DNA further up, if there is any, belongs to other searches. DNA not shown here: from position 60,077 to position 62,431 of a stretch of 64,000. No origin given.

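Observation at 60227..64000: Hmc/Dsr-like membrane redox module with a fused HdrE-HdrD-type oxidoreductase (DUF224-type), possibly the membrane partner of the ETF system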

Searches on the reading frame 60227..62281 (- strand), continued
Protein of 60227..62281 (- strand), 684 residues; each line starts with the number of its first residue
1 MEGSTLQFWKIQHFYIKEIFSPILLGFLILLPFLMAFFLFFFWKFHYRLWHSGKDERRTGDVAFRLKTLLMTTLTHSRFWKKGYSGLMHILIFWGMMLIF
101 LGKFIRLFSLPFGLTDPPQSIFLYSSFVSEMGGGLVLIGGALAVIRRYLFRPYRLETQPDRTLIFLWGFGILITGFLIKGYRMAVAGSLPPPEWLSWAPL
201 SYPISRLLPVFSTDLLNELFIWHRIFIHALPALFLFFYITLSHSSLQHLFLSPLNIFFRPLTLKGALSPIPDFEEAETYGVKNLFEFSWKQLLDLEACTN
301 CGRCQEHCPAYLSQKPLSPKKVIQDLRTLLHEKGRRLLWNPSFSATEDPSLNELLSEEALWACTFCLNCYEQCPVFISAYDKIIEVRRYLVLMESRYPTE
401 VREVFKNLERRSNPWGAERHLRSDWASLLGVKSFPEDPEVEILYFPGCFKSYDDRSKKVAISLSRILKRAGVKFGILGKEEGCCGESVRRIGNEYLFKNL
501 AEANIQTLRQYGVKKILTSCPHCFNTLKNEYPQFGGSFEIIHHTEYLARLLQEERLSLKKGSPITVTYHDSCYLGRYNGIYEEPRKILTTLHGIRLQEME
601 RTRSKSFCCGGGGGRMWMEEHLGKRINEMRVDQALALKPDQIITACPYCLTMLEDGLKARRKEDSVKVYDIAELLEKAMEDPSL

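Call 52: find_encoding_contigs(protein=P0006, flank=10000, max_places=1)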
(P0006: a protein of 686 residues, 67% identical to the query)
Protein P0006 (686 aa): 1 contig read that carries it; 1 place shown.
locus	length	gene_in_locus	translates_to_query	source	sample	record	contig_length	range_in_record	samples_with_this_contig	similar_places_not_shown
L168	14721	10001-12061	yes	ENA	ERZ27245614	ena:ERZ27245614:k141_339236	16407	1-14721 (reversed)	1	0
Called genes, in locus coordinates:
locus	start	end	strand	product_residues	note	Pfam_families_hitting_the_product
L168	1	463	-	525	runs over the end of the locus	PF00501:AMP-binding, PF13193:AMP-binding_C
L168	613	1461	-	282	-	-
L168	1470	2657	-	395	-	PF13183:Fer4_8, PF13237:Fer4_10 (faint), PF12838:Fer4_7 (weak), PF13534:Fer4_17, PF02754:CCG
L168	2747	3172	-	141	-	PF01597:GCV_H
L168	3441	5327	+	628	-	PF01512:Complex1_51K, PF12837:Fer4_6 (faint), PF10589:NADH_4Fe-4S, PF00037:Fer4 (weak), PF12838:Fer4_7, PF13187:Fer4_9 (weak), PF13237:Fer4_10 (weak), PF00037:Fer4 (weak), +2 more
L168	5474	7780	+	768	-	PF04879:Molybdop_Fe4S4, PF00384:Molybdopterin, PF01568:Molydop_binding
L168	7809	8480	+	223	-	PF12837:Fer4_6 (faint), PF12838:Fer4_7 (weak), PF13187:Fer4_9 (weak), PF13247:Fer4_11, PF00037:Fer4 (weak), PF12797:Fer4_2 (weak), PF12838:Fer4_7, PF13187:Fer4_9, +4 more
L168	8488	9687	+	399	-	PF03916:NrfD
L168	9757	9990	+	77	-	-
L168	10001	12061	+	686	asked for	PF12797:Fer4_2 (weak), PF13183:Fer4_8, PF13187:Fer4_9, PF13237:Fer4_10, PF13484:Fer4_16 (weak), PF02754:CCG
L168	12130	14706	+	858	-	PF01565:FAD_binding_4, PF02913:FAD-oxidase_C, PF12838:Fer4_7 (faint), PF13183:Fer4_8, PF13534:Fer4_17, PF02754:CCG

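Call 70: predict_structure(alignment_id=A1)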
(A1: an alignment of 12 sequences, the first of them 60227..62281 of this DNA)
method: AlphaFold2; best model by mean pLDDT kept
length: 684 residues; sequences in the alignment: 12
mean_pLDDT: 53.9   pTM: 0.43
mean pLDDT of the five models: 53.9, 53.7, 53.6, 50.6, 48.3
residues with pLDDT >= 90: 15; 70-90: 141; 50-70: 220; < 50: 308
segments of 3 or more residues with pLDDT < 50: 1-5, 41-60, 64-86, 151-163, 227-229, 235-421, 448-451, 478-493, 606-625, 682-684
pLDDT, mean of each block of 10 residues (from residue 1): 49 53 53 55 42 34 48 39 48 59 59 50 66 67 56 36 53 64 59 63 66 63 52 46 35 35 25 25 36 37 33 31 41 36 30 29 26 31 28 28 32 35 64 69 65 64 89 67 40 49 69 80 70 71 91 86 81 62 85 83 48 29 48 82 79 75 83 87 44
secondary structure, 60 per line:
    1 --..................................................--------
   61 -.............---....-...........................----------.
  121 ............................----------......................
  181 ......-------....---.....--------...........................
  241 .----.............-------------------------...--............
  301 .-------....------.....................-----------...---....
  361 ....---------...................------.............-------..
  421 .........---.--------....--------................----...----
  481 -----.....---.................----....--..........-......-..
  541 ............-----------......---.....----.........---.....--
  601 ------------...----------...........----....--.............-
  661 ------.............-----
elements in order (helices of 4 or more, strands of 3 or more residues): H3-52 H62-74 H78-81 H83-109 H120-148 H159-186 H194-197 H201-205 H214-241 H246-258 H289-301 H309-312 H319-339 H357-364 H374-392 H399-411 H419-429 E442-445 H454-469 E474-476 H486-490 H494-510 E515-518 H521-530 H532-537 E539-542 H543-552 E564-569 H573-577 H582-590 E594-598 H626-636 E641-644 H647-659 E667-670 H671-679

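Call 74: search_solved_structures(query=L001:2039-2725:+, max_evalue=1e-15)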
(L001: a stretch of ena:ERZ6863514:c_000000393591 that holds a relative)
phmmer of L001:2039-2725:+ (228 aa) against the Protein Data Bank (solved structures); distinct sequences matched with E-value up to 1e-15: 10.
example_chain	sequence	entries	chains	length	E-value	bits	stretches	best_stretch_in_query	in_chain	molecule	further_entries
2vpw_B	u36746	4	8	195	1.3e-41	145.8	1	1-116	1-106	NRFC PROTEIN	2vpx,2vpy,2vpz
6cz7_B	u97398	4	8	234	3.5e-41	144.4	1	3-120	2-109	4Fe-4S ferredoxin, iron-sulfur binding domain protein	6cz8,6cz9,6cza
6lod_B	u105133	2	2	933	3.2e-40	141.3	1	3-227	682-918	Fe-S-cluster-containing hydrogenase components 1-like protein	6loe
6f0k_B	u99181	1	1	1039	4.4e-40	140.8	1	3-228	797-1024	Fe-S-cluster-containing hydrogenase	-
6btm_B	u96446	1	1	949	5.4e-37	130.7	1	58-226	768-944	Alternative Complex III subunit B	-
8k9e_B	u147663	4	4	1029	4.5e-36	127.7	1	3-228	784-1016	Fe-S-cluster-containing hydrogenase components 1-like protein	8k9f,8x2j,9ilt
2ivf_B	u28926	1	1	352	2.6e-26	95.7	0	53-124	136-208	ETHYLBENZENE DEHYDROGENASE BETA-SUBUNIT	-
4ydd_B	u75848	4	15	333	7.2e-23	84.4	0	53-118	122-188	DMSO reductase family type II enzyme, iron-sulfur subunit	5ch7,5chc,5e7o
4v4c_B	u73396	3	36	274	3.1e-18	69.2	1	3-121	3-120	Pyrogallol hydroxytransferase small subunit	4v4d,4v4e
9vap_B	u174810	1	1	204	3.3e-17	65.9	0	8-118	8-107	4Fe-4S dicluster domain-containing protein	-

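Call 82: predict_structure(alignment_id=A2)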
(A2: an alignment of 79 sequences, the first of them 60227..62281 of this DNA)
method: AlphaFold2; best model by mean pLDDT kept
length: 684 residues; sequences in the alignment: 79
mean_pLDDT: 75.5   pTM: 0.66
mean pLDDT of the five models: 75.5, 70.5, 68.0, 65.9, 64.8
residues with pLDDT >= 90: 96; 70-90: 382; 50-70: 175; < 50: 31
segments of 3 or more residues with pLDDT < 50: 153-156, 275-278, 393-396, 610-620
pLDDT, mean of each block of 10 residues (from residue 1): 75 82 78 80 73 68 82 62 69 85 81 79 89 88 74 52 74 87 78 83 86 82 81 78 63 75 55 52 78 77 59 57 78 65 56 66 51 61 71 53 72 72 79 82 79 71 92 87 73 71 90 90 84 87 95 90 87 74 92 90 64 40 66 90 85 82 89 91 50
secondary structure, 60 per line:
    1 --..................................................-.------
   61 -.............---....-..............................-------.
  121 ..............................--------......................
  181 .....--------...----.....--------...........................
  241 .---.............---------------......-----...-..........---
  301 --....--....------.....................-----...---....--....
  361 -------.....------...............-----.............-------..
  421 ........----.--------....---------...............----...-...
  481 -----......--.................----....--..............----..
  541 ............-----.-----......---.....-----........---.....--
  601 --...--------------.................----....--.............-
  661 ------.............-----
elements in order (helices of 4 or more, strands of 3 or more residues): H3-52 H62-74 H78-81 H83-112 H120-150 H159-185 H201-205 H214-241 H245-257 H273-278 H289-297 H303-306 H309-312 H319-339 H351-354 H357-360 H368-372 H379-393 H399-411 H419-428 E442-445 H455-469 E474-476 H486-491 H494-510 E515-518 H521-534 E539-542 H543-552 E564-569 H573-577 H583-590 E594-598 H620-636 E641-644 H647-659 E667-670 H671-678

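Call 84: fold_search(model_id=the predicted structure, library=pdb)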
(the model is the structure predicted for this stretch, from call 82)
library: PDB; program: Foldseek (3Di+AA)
matches with E <= 10: 396; with E <= 0.001: 11
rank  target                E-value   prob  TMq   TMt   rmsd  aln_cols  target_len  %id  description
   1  9ojn                  2.0e-33  1.00  0.81  0.75   5.6       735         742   31  Structure of Mycobacterium smegmatis EtfD (released 2025-05-21)
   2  9a6l_A                1.6e-08  1.00  0.29  0.79   3.6       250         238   20  Integrative model of LUTA-LUTB by crosslinking MS and deep learning (released 2024-09-18)
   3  8rvu_B                7.5e-06  1.00  0.28  0.63   4.4       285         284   19  CryoEM structure of the Elp-Hdr complex of Methanothermobacter marburgensis state 2 (composite structure) (released 2025-05-14)
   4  5odc_B                1.0e-05  1.00  0.29  0.64   4.5       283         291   19  Heterodisulfide reductase / [NiFe]-hydrogenase complex from Methanothermococcus thermolithotrophicus at 2.3 A resoluti (released 2017-08-30)
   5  8rwn_B                1.2e-05  1.00  0.30  0.67   4.1       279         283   21  CryoEM structure of the Hdr(ABC)2 subunits of the Elp-Hdr complex of Methanothermobacter marburgensis (released 2025-05-14)
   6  8rvy_B                1.9e-05  1.00  0.29  0.63   4.5       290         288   20  CryoEM structure of the Elp-Hdr complex of Methanothermobacter marburgensis state 1 (composite structure) (released 2025-05-14)
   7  7bkb_B                4.4e-05  1.00  0.29  0.62   4.7       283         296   19  Formate dehydrogenase - heterodisulfide reductase - formylmethanofuran dehydrogenase complex from Methanospirillum hun (released 2021-09-29)
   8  8rvy_b                5.4e-05  1.00  0.29  0.66   4.3       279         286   20  CryoEM structure of the Elp-Hdr complex of Methanothermobacter marburgensis state 1 (composite structure) (released 2025-05-14)
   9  2dwu_B                3.4e-04  1.00  0.19  0.37   8.2       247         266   18  Crystal Structure of Glutamate Racemase Isoform RacE1 from Bacillus anthracis (released 2007-06-19)
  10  2dwu_A                4.6e-04  1.00  0.18  0.36   8.1       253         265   17  Crystal Structure of Glutamate Racemase Isoform RacE1 from Bacillus anthracis (released 2007-06-19)
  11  3s81_B                6.1e-04  1.00  0.21  0.45   8.1       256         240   13  Crystal Structure of Putative Aspartate Racemase from Salmonella Typhimurium (released 2011-06-15)
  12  5ijw_B                2.0e-03  1.00  0.18  0.34   9.0       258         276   15  Glutamate Racemase (MurI) from Mycobacterium smegmatis with bound D-glutamate, 1.8 Angstrom resolution, X-ray diffract (released 2016-05-25)
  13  3s7z_A                2.1e-03  1.00  0.20  0.45   7.8       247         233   13  Crystal Structure of Putative Aspartate Racemase from Salmonella Typhimurium Complexed with Succinate (released 2011-10-05)
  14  3s81_D                2.2e-03  1.00  0.20  0.44   8.2       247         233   14  Crystal Structure of Putative Aspartate Racemase from Salmonella Typhimurium (released 2011-06-15)
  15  3s81_C                2.3e-03  1.00  0.20  0.44   8.1       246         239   14  Crystal Structure of Putative Aspartate Racemase from Salmonella Typhimurium (released 2011-06-15)
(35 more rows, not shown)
